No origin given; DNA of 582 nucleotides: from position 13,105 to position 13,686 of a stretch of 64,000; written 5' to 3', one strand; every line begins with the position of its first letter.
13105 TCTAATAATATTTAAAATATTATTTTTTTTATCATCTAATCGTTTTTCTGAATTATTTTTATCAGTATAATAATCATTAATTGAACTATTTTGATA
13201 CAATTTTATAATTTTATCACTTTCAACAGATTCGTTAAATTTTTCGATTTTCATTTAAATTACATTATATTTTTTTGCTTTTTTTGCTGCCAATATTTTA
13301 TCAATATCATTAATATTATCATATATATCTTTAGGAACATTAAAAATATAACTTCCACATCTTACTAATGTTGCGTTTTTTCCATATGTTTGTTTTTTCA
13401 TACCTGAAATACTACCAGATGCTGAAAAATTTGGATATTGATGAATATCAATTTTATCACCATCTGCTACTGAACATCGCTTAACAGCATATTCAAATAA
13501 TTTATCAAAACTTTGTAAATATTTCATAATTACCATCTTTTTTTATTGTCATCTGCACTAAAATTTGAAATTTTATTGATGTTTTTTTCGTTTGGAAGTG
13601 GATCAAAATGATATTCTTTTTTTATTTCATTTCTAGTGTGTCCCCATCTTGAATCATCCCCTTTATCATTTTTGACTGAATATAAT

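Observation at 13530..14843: Candidate R-S-E class mono-ADP-ribosyltransferase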

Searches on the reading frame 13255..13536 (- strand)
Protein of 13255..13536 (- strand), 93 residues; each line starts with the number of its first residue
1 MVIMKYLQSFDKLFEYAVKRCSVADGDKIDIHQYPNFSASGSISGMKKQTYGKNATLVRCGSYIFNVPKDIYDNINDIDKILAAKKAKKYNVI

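Call 13: search_protein_families(library=pfam, proteins=[window:13255-13536:-], max_evalue=0.01)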
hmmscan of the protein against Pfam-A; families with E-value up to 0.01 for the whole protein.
window:13255-13536:- (93 aa): 0 families
